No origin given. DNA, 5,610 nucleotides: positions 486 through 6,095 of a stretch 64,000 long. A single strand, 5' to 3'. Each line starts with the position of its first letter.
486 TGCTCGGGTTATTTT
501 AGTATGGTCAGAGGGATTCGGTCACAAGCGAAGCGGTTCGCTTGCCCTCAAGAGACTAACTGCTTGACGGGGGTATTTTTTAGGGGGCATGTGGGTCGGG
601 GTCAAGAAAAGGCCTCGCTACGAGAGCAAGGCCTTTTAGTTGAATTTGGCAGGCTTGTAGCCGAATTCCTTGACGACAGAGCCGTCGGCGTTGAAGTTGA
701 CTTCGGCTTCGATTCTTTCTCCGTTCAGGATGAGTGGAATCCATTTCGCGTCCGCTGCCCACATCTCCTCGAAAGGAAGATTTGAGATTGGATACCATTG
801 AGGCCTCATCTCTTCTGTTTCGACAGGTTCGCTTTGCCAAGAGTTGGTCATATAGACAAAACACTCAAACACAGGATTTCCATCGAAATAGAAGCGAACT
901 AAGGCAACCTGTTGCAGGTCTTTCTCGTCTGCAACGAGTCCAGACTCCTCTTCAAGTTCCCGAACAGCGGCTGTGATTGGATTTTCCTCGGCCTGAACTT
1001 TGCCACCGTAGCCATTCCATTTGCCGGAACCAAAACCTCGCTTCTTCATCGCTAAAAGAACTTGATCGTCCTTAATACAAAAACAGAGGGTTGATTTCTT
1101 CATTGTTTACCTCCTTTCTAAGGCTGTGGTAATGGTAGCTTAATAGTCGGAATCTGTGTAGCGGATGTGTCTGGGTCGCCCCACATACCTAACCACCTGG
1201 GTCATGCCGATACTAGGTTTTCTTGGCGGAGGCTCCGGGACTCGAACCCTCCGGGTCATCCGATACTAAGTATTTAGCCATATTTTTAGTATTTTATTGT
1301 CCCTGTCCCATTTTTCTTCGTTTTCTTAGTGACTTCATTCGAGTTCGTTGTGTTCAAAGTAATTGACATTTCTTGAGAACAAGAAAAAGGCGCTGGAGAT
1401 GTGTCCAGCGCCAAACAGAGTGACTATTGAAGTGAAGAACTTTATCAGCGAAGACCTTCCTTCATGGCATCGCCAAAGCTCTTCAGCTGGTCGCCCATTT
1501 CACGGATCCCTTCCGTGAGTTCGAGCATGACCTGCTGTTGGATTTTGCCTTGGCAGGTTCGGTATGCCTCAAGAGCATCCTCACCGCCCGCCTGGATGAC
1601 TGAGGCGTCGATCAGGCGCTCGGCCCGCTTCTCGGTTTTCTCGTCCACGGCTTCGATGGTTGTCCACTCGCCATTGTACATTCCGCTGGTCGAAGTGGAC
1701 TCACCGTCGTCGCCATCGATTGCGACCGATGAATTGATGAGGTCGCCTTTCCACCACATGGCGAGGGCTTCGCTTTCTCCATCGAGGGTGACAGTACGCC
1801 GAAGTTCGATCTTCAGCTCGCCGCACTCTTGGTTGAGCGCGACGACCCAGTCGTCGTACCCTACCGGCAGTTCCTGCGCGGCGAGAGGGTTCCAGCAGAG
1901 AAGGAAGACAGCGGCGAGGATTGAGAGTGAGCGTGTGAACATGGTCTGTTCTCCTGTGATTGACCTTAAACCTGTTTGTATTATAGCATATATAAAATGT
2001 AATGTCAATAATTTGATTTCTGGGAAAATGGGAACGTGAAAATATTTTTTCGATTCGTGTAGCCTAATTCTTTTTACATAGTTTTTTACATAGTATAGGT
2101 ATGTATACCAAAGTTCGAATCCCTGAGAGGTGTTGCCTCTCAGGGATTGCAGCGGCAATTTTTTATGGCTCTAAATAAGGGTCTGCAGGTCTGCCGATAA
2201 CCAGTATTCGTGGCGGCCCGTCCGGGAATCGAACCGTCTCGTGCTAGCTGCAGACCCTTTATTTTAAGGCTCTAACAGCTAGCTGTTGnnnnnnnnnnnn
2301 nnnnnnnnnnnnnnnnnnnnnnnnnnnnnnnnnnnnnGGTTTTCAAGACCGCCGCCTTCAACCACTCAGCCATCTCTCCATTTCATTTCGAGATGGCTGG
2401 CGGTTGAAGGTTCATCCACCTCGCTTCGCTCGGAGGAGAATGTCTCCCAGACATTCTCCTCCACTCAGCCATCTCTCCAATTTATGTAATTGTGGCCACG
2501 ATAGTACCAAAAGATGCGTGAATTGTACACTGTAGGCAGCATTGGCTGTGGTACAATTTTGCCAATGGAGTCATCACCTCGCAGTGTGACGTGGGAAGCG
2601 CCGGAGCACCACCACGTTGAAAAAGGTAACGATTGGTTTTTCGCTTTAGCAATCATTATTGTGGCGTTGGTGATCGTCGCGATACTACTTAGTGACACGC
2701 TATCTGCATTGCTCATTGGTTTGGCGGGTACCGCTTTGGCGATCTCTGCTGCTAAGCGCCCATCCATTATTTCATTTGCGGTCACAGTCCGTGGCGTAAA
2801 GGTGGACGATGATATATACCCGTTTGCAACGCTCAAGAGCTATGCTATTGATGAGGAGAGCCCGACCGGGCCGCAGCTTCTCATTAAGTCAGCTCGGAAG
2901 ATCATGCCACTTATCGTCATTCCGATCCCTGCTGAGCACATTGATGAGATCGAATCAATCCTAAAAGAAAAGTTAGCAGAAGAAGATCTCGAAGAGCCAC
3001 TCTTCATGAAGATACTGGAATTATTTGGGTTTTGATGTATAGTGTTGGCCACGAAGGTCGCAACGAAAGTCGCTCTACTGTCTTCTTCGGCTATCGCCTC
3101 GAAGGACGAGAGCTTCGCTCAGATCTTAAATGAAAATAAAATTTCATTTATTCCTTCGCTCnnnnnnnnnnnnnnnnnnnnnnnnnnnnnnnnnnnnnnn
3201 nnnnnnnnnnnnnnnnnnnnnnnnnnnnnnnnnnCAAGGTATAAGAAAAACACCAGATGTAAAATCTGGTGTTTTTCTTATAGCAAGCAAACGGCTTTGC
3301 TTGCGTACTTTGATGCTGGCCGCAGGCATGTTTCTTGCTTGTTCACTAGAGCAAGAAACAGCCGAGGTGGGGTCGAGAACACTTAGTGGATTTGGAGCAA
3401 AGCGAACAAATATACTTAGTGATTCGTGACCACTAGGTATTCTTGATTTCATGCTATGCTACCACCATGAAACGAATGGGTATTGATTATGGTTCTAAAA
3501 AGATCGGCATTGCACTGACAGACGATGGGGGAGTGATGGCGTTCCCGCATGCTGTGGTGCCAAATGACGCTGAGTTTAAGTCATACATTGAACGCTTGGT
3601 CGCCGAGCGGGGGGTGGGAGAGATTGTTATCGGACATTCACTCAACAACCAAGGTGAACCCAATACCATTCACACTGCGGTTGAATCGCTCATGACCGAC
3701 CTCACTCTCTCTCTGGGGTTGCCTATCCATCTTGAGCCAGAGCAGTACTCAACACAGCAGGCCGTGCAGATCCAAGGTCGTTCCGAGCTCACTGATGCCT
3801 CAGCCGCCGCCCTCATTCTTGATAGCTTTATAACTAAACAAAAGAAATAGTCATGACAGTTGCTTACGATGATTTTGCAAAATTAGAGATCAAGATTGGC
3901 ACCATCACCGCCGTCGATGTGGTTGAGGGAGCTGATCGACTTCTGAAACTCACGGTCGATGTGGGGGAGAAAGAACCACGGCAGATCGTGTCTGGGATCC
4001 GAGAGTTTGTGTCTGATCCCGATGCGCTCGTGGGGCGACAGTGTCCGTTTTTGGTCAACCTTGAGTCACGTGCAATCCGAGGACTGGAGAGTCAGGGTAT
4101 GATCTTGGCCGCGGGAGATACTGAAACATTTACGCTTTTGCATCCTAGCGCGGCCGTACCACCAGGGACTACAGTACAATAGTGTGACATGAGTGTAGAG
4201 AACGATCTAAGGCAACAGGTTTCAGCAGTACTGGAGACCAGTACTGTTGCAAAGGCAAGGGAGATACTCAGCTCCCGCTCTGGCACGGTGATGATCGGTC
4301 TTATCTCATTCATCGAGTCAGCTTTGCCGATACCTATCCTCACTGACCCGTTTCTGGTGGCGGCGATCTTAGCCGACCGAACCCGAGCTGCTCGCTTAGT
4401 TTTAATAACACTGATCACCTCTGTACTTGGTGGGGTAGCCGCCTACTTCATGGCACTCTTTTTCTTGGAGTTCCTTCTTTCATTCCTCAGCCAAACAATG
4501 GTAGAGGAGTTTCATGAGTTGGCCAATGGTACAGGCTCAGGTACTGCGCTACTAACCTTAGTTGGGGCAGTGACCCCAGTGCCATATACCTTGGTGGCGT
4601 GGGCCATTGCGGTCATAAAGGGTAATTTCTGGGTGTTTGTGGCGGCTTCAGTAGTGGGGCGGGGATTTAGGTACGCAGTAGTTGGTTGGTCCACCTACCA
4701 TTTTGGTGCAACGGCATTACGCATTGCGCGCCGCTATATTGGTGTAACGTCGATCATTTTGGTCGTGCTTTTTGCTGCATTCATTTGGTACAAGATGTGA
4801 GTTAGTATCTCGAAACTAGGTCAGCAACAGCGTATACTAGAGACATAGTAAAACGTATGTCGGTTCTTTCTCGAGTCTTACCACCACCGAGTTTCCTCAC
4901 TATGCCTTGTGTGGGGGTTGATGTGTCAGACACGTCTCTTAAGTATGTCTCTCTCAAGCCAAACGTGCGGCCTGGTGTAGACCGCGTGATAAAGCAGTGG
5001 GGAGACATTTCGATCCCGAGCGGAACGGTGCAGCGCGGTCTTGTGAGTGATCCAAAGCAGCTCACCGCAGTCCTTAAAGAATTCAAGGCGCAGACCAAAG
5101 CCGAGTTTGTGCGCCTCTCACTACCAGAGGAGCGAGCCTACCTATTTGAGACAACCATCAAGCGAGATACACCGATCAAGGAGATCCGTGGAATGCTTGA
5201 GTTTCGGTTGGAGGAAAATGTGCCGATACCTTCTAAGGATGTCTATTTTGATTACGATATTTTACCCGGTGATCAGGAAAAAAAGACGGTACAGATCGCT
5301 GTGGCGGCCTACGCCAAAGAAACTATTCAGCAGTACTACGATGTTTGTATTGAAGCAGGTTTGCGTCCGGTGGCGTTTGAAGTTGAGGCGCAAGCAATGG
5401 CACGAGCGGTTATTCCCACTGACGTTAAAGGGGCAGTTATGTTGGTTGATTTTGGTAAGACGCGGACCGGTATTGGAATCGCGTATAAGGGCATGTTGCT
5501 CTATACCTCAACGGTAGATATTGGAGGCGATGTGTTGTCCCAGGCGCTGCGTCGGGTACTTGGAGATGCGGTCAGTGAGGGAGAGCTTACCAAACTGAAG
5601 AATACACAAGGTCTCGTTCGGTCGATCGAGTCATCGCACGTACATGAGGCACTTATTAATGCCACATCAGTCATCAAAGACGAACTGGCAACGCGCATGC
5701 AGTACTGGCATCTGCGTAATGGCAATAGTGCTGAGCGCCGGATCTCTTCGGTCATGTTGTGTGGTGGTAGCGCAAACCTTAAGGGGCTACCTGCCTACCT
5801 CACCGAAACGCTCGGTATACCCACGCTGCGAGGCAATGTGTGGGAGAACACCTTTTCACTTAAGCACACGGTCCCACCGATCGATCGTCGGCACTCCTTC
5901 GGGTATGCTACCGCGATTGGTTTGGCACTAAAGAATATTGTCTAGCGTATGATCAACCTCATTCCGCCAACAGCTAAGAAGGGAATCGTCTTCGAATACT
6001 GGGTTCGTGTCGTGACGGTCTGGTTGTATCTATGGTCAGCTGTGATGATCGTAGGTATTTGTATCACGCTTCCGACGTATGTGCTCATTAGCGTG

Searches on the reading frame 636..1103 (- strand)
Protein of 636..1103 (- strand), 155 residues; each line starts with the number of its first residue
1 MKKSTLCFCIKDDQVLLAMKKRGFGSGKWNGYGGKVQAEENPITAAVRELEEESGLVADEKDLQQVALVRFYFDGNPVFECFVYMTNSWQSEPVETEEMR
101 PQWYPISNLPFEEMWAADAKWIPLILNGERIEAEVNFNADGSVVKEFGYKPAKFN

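Call 9: search_protein_families(library=pfam, proteins=[window:636-1103:-], max_evalue=0.001)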
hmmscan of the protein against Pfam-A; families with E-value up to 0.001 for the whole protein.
window:636-1103:- (155 aa): 1 family
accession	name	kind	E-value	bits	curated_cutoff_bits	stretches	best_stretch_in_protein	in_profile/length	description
PF00293.34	NUDIX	-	8e-15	55.5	21.1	1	5-124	6-133/134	NUDIX domain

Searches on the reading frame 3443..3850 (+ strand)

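Call 9: search_protein_families(library=pfam, proteins=[window:3443-3850:+], max_evalue=0.001)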
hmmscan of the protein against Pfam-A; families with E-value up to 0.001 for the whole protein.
window:3443-3850:+ (135 aa): 1 family
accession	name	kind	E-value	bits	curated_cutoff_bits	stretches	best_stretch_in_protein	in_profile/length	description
PF03652.20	RuvX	-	1.4e-21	77.7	29.2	1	9-131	1-133/134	Holliday junction resolvase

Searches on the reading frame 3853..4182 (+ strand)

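Call 9: search_protein_families(library=pfam, proteins=[window:3853-4182:+], max_evalue=0.001)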
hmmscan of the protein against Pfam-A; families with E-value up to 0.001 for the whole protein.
window:3853-4182:+ (109 aa): 1 family
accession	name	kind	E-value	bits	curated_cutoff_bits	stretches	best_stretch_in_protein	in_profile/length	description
PF01588.26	tRNA_bind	-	1.3e-24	86.6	27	1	13-106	1-95/96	Putative tRNA binding domain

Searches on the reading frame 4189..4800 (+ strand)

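Call 9: search_protein_families(library=pfam, proteins=[window:4189-4800:+], max_evalue=0.001)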
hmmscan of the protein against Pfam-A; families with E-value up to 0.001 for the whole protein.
window:4189-4800:+ (203 aa): 1 family
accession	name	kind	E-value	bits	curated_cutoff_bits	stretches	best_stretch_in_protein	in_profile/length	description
PF09335.16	VTT_dom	-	1.7e-07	32.2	33.9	1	70-164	19-116/123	VTT domain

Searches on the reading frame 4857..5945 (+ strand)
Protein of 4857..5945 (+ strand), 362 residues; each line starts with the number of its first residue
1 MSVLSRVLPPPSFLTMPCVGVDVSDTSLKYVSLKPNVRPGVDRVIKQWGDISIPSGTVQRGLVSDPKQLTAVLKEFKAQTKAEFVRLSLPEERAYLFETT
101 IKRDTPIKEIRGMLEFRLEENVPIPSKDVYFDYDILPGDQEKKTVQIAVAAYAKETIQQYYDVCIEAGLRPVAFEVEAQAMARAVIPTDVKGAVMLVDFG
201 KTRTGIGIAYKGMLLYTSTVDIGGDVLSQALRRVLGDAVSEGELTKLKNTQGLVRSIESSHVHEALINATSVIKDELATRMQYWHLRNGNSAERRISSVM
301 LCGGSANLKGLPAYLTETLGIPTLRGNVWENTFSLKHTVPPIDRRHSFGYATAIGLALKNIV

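Call 9: search_protein_families(library=pfam, proteins=[window:4857-5945:+], max_evalue=0.001)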
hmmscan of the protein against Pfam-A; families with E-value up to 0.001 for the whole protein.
window:4857-5945:+ (362 aa): 3 families
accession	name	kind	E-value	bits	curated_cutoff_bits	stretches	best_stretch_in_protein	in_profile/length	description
PF11104.14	PilM_2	-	8.7e-30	104.2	27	1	20-360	1-339/340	Type IV pilus assembly protein PilM;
PF14450.12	FtsA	-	2.5e-09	38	31.8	1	195-355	1-127/127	Cell division protein FtsA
PF06723.19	MreB_Mbl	-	1.2e-06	28.1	27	0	256-324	236-302/327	MreB/Mbl protein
